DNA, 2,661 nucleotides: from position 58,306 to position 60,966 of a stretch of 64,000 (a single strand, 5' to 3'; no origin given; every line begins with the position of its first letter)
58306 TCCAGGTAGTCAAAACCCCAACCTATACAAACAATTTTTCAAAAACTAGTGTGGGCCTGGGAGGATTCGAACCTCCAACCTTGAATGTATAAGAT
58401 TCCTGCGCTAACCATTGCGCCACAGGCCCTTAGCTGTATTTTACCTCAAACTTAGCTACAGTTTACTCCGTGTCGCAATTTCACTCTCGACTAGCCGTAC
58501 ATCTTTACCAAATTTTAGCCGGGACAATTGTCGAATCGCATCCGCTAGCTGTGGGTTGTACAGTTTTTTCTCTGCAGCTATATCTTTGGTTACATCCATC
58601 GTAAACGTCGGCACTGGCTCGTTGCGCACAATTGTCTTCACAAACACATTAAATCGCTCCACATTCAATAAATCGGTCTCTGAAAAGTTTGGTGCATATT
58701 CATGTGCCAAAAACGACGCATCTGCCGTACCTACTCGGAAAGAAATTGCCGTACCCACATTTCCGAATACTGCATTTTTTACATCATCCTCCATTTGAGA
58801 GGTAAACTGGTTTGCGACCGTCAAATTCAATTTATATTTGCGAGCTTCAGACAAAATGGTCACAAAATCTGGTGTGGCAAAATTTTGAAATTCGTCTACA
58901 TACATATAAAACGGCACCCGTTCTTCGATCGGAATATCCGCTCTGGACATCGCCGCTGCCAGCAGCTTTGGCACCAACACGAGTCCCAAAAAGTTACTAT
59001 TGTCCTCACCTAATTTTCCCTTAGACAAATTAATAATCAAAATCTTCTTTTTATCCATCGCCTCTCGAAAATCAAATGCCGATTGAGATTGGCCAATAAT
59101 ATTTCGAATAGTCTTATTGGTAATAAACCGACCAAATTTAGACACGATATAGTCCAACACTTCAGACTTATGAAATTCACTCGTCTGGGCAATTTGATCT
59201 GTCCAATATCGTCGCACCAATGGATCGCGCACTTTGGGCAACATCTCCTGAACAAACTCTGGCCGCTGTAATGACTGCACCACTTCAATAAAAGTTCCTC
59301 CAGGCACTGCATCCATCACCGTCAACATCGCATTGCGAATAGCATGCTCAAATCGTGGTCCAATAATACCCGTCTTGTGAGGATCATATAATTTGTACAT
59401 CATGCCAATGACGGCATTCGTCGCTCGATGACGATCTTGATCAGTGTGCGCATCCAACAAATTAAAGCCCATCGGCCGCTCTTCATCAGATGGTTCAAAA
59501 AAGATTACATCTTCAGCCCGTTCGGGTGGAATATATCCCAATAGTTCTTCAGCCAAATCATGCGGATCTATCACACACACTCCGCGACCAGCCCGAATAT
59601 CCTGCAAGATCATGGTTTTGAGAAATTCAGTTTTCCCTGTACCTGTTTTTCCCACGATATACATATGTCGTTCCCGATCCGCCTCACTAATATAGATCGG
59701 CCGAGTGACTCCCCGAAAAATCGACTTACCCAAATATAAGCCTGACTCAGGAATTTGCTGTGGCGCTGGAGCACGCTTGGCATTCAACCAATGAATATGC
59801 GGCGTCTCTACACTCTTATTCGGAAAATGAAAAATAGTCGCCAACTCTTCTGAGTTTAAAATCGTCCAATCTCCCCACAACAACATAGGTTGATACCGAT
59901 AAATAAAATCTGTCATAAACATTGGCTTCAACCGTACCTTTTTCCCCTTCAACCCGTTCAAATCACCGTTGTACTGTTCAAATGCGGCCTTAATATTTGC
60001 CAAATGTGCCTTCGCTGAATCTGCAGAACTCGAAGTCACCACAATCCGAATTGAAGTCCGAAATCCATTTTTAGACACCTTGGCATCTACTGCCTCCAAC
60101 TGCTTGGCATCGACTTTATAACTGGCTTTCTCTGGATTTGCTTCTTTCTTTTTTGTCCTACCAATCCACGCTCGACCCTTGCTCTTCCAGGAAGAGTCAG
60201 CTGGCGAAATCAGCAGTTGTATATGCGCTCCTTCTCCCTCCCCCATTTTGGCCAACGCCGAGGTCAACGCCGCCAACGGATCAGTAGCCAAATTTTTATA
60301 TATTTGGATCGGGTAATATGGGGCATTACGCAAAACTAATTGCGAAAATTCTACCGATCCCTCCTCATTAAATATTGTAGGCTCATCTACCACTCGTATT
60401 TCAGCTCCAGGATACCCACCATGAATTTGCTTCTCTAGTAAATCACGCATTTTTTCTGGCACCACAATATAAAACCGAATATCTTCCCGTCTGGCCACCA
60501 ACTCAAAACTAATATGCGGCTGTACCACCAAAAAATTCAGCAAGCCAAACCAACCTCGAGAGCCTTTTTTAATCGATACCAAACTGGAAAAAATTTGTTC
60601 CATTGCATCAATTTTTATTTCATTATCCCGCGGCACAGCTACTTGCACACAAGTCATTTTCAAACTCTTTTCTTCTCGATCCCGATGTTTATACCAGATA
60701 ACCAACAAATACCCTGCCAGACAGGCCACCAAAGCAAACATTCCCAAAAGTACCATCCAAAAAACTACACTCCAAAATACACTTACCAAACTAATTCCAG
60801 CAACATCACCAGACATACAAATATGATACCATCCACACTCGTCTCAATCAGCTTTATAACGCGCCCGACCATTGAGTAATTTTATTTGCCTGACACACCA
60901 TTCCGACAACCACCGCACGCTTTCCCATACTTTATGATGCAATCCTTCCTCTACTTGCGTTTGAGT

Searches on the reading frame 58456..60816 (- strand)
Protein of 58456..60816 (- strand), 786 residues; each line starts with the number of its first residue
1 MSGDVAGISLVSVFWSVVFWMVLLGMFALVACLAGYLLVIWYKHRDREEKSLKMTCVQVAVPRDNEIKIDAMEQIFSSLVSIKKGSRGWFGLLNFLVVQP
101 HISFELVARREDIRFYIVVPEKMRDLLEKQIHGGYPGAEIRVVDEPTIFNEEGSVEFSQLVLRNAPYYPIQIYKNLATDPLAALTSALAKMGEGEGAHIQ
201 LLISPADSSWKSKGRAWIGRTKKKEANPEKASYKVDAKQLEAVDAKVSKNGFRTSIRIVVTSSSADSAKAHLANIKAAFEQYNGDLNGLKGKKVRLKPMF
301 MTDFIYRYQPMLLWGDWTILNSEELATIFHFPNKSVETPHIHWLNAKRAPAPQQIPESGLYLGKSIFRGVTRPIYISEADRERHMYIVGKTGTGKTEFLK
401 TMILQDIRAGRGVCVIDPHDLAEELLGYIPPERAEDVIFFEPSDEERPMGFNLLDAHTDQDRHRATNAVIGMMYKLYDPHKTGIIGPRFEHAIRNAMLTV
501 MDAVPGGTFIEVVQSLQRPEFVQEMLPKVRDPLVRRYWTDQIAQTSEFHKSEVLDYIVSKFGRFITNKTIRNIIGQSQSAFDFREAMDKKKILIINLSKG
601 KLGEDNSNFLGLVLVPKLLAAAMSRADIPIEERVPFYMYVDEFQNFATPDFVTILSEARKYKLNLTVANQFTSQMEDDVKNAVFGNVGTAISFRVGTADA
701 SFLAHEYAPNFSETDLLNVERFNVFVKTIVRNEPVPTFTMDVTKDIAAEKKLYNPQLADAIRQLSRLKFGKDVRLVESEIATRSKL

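Call 11: search_protein_families(library=pfam, proteins=[window:58456-60816:-], max_evalue=0.01)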
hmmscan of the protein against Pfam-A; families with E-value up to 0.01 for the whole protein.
window:58456-60816:- (786 aa): 7 families
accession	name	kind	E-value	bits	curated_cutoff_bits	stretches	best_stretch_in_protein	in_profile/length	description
PF02534.20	T4SS-DNA_transf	-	4.3e-06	26.3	20.1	1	549-677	222-346/468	Type IV secretory system Conjugative DNA transfer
PF10412.15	TrwB_AAD_bind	-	1e-05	25.1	20.5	1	378-469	11-97/387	Type IV secretion-system coupling protein DNA-binding domain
PF01935.23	DUF87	-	1.2e-05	25.9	23.2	1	374-420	14-62/220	Helicase HerA, central domain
PF12696.13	TraG-D_C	-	1.9e-05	25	22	1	635-699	1-68/126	TraM recognition site of TraD and TraG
PF01580.24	FtsK_SpoIIIE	-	7.4e-05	22.7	24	1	370-404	27-61/221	FtsK/SpoIIIE family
PF00270.35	DEAD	-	0.005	17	26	0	376-416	8-51/167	DEAD/DEAH box helicase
PF04665.18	Pox_A32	-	0.006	16.5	22.8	0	384-436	15-66/242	Poxvirus A32 protein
